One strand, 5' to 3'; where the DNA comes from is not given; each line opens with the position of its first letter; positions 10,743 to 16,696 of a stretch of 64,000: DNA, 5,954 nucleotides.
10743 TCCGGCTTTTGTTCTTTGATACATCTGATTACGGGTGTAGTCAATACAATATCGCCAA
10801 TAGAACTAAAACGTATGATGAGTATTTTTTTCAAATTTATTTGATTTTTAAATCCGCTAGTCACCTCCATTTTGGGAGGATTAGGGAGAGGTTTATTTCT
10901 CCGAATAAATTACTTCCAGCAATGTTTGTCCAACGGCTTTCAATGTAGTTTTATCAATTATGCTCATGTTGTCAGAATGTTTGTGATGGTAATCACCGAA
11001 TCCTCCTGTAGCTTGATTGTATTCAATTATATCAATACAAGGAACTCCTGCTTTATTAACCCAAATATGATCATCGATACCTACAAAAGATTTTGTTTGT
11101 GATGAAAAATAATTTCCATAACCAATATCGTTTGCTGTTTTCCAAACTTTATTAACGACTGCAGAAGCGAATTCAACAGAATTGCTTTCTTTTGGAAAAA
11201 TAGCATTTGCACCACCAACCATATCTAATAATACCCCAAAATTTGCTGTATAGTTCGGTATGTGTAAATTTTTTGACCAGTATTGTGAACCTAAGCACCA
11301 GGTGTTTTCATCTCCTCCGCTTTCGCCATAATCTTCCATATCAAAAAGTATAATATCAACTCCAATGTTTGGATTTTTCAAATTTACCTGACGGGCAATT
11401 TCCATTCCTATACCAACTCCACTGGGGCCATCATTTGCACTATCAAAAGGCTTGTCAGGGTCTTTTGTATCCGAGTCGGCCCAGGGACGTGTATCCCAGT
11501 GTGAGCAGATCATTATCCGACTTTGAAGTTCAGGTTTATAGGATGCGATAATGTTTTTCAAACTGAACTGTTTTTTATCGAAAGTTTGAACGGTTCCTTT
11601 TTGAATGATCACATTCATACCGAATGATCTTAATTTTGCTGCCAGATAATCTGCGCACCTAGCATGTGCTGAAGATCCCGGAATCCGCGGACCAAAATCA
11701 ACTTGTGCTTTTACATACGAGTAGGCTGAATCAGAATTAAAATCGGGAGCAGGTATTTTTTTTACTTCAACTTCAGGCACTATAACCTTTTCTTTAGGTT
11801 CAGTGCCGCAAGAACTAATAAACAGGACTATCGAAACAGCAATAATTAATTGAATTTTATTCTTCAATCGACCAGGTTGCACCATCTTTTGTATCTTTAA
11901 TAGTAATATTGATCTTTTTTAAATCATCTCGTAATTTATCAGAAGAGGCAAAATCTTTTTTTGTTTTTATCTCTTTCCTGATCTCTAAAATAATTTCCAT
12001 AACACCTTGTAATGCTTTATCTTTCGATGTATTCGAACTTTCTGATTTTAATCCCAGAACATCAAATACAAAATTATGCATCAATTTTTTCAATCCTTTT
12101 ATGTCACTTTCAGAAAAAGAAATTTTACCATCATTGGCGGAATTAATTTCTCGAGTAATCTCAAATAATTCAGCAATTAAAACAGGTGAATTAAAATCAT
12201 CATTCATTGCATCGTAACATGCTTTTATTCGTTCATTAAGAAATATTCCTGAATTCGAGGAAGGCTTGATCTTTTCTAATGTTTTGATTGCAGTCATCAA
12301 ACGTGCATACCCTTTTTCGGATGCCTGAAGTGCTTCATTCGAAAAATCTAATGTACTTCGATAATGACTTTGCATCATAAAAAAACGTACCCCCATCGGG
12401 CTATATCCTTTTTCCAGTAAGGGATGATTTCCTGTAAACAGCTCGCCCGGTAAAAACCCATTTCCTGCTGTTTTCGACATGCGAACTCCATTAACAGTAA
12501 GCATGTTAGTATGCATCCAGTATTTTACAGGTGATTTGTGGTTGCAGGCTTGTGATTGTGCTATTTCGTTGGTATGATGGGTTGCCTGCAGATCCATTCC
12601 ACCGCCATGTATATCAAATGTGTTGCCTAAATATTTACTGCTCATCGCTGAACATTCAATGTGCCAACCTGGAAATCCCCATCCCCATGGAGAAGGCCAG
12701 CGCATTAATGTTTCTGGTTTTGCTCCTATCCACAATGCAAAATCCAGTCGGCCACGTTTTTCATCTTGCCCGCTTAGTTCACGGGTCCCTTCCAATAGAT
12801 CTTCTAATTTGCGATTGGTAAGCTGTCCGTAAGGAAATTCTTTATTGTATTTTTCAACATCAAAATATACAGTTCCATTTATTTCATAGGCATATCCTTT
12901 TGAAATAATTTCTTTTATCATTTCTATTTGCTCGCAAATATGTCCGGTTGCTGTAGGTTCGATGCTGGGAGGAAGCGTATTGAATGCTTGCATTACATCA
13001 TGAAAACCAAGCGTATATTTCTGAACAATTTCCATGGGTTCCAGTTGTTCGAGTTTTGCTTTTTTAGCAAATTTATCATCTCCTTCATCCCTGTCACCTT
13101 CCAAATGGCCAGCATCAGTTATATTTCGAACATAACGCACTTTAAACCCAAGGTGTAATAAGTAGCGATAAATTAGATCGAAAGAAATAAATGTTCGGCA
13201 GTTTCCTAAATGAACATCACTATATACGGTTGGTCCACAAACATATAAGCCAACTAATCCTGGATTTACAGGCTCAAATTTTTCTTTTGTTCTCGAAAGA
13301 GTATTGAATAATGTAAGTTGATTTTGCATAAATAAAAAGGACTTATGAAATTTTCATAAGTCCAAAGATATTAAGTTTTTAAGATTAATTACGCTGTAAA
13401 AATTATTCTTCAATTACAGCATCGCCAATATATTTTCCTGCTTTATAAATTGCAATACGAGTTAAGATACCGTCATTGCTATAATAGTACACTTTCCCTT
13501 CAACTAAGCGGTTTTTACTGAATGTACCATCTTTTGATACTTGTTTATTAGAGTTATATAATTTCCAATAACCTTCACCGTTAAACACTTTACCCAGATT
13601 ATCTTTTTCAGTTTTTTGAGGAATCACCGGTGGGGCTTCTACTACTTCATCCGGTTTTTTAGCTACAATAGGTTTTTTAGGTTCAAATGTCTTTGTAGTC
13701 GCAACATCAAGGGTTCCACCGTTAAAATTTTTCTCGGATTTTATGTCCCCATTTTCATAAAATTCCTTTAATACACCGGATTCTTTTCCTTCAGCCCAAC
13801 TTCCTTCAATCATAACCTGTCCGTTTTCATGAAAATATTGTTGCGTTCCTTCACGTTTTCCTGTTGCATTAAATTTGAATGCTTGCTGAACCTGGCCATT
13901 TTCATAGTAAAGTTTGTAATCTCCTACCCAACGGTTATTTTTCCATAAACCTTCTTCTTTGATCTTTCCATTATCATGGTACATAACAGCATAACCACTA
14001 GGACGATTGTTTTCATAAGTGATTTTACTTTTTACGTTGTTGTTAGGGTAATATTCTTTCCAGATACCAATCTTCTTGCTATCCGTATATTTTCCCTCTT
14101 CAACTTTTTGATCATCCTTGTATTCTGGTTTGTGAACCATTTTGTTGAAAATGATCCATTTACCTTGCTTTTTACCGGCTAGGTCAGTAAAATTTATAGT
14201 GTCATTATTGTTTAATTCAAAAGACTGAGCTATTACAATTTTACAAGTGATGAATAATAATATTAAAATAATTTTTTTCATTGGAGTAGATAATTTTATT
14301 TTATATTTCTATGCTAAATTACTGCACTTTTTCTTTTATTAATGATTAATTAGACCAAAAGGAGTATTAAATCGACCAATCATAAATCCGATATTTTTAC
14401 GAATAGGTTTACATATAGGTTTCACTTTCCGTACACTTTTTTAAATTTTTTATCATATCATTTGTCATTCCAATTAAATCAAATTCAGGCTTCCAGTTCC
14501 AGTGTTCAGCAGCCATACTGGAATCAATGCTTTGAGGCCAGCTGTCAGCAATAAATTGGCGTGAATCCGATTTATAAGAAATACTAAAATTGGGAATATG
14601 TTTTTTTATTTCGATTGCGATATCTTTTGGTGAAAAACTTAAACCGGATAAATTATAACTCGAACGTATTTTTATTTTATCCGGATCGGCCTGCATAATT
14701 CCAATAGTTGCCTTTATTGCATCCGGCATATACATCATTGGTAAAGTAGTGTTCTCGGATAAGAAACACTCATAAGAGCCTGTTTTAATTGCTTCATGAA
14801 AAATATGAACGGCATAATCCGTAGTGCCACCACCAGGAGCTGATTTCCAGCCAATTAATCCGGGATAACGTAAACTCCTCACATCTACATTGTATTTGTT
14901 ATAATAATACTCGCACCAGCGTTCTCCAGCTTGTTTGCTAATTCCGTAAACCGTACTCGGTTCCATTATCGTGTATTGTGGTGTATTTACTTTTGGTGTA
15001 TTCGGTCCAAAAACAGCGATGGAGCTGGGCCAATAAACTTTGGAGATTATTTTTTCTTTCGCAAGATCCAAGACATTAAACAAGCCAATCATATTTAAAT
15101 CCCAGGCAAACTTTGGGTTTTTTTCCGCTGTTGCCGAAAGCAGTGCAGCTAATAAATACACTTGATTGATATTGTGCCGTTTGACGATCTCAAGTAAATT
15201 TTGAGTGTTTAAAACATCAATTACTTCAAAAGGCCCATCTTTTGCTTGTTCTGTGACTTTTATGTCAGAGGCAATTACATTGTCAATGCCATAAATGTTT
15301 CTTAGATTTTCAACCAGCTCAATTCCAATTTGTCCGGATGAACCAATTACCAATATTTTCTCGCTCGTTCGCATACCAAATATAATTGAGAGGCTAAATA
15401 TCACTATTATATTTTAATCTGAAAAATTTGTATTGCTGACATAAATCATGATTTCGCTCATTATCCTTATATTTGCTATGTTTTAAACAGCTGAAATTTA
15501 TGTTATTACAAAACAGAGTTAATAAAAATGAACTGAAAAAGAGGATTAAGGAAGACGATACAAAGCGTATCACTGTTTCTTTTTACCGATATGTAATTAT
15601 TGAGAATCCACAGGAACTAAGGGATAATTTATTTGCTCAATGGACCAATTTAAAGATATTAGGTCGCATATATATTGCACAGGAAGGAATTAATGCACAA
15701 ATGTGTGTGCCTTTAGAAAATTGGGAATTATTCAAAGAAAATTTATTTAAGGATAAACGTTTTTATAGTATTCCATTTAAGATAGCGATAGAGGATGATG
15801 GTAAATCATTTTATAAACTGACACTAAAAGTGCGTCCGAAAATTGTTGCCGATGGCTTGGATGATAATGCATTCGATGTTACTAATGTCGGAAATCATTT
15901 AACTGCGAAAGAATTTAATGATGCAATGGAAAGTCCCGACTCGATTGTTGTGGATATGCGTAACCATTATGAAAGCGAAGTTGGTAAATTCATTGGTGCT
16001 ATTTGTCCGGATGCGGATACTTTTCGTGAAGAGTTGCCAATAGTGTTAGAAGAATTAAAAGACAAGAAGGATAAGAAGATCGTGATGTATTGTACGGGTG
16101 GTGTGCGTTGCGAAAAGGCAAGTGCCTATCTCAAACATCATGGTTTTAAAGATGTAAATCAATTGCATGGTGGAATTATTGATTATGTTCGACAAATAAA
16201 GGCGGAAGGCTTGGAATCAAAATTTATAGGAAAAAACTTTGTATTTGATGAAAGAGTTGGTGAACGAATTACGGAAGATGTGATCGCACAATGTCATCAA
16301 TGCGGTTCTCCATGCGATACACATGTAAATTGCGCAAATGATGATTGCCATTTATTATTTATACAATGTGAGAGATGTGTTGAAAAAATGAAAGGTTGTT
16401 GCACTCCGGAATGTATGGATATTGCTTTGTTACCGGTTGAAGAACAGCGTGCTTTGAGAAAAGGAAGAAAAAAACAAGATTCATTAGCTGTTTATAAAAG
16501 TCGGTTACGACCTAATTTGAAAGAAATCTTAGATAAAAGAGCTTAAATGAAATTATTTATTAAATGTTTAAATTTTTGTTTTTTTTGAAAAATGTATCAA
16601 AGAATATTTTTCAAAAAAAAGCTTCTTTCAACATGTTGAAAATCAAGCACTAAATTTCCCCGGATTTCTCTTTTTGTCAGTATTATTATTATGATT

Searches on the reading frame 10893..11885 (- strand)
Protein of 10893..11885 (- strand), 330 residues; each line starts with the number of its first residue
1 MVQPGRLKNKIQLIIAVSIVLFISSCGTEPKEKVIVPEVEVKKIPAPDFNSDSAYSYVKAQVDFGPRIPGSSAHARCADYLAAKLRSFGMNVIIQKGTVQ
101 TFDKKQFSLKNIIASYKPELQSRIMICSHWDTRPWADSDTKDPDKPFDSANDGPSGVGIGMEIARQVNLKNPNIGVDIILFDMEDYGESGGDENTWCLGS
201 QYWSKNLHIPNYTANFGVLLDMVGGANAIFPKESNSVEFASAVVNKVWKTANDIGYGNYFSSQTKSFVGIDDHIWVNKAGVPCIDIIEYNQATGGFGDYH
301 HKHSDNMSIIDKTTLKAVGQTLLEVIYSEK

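Call 19: search_protein_families(library=pfam, proteins=[window:10893-11885:-], max_evalue=0.01)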
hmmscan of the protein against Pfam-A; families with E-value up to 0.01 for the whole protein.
window:10893-11885:- (330 aa): 1 family
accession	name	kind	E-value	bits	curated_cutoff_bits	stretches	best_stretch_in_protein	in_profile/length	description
PF04389.22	Peptidase_M28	-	2.2e-28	99.7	21.3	1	111-325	1-192/193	Peptidase family M28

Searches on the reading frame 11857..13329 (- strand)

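Call 19: search_protein_families(library=pfam, proteins=[window:11857-13329:-], max_evalue=0.01)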
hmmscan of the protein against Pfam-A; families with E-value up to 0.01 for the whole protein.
window:11857-13329:- (490 aa): 5 families
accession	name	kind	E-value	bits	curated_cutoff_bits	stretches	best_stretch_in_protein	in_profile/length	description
PF01406.26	tRNA-synt_1e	-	7.5e-95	318.2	27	1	18-337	2-299/301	tRNA synthetases class I (C) catalytic domain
PF09190.17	DALR_2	-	9.9e-11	42.5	22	1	372-427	3-55/57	DALR domain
PF09334.17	tRNA-synt_1g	-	6.4e-05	22.3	20.1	1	37-159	12-125/391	tRNA synthetases class I (M)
PF23493.1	CysS_C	-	0.0019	18.7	23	1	447-486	11-50/51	Cysteinyl-tRNA ligase anticodon binding domain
PF01921.24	tRNA-synt_1f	-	0.0049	16.3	27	0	244-349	241-340/360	tRNA synthetases class I (K)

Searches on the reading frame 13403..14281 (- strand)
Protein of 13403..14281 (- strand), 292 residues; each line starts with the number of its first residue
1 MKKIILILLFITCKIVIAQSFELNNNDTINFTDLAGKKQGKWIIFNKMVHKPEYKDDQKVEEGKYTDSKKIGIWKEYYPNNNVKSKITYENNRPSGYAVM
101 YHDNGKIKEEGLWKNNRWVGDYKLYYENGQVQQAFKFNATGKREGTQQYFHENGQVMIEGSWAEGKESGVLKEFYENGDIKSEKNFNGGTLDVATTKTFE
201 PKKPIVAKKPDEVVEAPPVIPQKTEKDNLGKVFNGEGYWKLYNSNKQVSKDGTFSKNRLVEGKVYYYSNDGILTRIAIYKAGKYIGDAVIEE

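Call 20: search_protein_families(library=pfam, proteins=[window:13403-14281:-], max_evalue=0.01)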
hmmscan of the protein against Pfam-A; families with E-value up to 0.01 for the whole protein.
window:13403-14281:- (292 aa): 1 family
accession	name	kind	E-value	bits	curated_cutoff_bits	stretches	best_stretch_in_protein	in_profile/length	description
PF07661.19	MORN_2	-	7e-24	81.5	29.6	3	72-91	3-22/22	MORN repeat variant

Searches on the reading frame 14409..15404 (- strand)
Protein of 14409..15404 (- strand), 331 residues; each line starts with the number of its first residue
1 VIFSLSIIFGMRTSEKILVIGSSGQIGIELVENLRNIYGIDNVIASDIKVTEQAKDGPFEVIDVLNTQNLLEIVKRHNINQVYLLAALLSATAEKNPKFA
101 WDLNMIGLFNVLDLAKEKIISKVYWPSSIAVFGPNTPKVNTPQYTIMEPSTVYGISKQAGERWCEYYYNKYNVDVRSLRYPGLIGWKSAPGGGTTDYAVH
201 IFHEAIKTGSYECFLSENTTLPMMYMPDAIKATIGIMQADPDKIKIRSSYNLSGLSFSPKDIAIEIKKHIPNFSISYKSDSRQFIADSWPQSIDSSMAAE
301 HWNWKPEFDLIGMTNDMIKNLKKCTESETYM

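Call 20: search_protein_families(library=pfam, proteins=[window:14409-15404:-], max_evalue=0.01)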
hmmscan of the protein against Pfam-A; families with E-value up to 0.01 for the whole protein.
window:14409-15404:- (331 aa): 6 families
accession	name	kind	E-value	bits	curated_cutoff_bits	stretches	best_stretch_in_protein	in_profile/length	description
PF01370.27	Epimerase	-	1e-25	91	20.9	1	17-239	1-227/240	NAD dependent epimerase/dehydratase family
PF16363.11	GDP_Man_Dehyd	-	1.6e-16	61.1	27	1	18-314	1-329/332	GDP-mannose 4,6 dehydratase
PF04321.23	RmlD_sub_bind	-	6.2e-10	39.1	27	1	16-173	2-145/287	RmlD substrate binding domain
PF01073.25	3Beta_HSD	-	9.6e-07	28.5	22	1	18-138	1-126/280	3-beta hydroxysteroid dehydrogenase/isomerase family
PF02719.21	Polysacc_synt_2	-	2.9e-05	23.9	20.2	1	17-125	1-125/293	Polysaccharide biosynthesis protein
PF07993.18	NAD_binding_4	-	3.2e-05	23.6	20.1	1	77-219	87-243/258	Male sterility protein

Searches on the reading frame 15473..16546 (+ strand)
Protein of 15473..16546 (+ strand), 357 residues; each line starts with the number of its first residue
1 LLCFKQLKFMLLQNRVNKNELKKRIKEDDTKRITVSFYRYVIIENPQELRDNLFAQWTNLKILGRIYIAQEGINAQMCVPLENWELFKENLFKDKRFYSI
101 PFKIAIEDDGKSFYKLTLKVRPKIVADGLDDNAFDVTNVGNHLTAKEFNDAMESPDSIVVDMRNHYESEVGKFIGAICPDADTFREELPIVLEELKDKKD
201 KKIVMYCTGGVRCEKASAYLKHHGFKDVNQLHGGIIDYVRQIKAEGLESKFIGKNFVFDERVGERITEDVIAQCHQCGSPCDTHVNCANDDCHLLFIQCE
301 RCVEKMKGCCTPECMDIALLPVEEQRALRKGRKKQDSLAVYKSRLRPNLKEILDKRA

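Call 20: search_protein_families(library=pfam, proteins=[window:15473-16546:+], max_evalue=0.01)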
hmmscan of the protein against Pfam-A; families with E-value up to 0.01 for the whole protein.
window:15473-16546:+ (357 aa): 3 families
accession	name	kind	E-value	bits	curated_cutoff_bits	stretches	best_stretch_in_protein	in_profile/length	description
PF17773.7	UPF0176_N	-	5.8e-23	81.5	26.2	1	34-124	3-92/92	UPF0176 acylphosphatase like domain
PF12368.13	Rhodanese_C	-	3.5e-22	78.9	26.9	1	253-314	2-65/66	Rhodanase C-terminal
PF00581.25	Rhodanese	-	2.9e-11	44.1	22.2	1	144-238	1-99/102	Rhodanese-like domain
